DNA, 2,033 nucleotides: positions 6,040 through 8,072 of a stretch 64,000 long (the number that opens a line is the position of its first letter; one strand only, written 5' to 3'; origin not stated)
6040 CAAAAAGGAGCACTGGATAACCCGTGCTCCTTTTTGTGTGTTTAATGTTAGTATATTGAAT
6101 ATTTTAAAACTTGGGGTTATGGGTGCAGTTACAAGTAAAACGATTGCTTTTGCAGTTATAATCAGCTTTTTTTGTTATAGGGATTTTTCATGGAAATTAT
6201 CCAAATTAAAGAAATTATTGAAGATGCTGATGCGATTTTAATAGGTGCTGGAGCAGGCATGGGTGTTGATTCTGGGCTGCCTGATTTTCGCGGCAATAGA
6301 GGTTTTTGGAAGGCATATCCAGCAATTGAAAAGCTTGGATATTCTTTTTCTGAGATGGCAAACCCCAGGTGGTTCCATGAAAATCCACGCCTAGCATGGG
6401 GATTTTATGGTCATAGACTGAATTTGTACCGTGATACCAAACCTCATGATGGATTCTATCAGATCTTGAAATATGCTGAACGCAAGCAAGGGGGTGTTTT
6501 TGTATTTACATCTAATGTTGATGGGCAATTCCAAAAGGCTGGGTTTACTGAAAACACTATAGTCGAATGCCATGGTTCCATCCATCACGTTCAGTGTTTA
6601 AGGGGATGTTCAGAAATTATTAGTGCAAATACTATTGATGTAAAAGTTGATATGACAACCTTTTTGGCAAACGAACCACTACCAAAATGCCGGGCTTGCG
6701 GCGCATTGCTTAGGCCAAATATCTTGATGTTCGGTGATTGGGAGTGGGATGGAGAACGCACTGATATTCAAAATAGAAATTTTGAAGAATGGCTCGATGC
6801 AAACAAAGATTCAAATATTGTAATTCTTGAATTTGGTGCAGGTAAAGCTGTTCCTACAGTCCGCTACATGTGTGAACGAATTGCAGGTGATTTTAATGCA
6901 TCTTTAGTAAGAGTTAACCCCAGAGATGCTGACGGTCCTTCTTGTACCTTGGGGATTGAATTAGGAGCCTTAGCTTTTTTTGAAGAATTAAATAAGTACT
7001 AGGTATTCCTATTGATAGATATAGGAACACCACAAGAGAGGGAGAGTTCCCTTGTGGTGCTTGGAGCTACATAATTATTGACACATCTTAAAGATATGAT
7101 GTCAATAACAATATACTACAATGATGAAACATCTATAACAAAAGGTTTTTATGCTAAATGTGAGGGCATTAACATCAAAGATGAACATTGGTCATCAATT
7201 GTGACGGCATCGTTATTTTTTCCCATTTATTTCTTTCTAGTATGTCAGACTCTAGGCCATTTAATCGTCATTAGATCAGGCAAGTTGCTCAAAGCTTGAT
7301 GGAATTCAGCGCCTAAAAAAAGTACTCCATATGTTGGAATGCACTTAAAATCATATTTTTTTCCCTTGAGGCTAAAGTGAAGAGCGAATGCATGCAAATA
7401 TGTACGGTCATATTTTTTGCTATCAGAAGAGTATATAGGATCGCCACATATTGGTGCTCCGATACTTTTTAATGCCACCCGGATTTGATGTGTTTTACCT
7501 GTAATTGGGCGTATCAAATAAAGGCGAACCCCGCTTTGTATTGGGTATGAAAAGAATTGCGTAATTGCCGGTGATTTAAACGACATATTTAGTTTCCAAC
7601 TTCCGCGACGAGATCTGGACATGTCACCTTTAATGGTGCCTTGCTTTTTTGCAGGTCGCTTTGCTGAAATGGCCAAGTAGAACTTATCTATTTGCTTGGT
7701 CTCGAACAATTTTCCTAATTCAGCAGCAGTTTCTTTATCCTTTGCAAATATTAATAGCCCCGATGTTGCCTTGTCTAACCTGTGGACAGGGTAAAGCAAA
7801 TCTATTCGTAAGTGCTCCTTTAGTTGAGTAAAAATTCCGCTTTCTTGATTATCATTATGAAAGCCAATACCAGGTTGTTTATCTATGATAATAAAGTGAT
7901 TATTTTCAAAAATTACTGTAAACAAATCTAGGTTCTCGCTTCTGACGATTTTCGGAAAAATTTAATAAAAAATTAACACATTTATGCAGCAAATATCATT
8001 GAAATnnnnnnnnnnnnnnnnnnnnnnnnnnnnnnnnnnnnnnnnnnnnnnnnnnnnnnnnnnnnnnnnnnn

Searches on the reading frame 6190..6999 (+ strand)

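Call 56: search_protein_families(library=pfam, proteins=[window:6190-6999:+], max_evalue=0.00001)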
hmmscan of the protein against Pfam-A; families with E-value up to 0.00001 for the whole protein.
window:6190-6999:+ (270 aa): 1 family
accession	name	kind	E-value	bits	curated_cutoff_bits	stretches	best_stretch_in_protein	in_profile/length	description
PF02146.23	SIR2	-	1.1e-23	84.5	24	1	21-183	1-150/180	Sir2 family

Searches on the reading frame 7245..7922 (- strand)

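Call 56: search_protein_families(library=pfam, proteins=[window:7245-7922:-], max_evalue=0.00001)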
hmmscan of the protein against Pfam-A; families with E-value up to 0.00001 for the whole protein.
window:7245-7922:- (225 aa): 1 family
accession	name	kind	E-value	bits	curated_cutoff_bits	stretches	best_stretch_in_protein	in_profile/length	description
PF00849.27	PseudoU_synth_2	-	1.5e-29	103.6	26.8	1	9-152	1-151/152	RNA pseudouridylate synthase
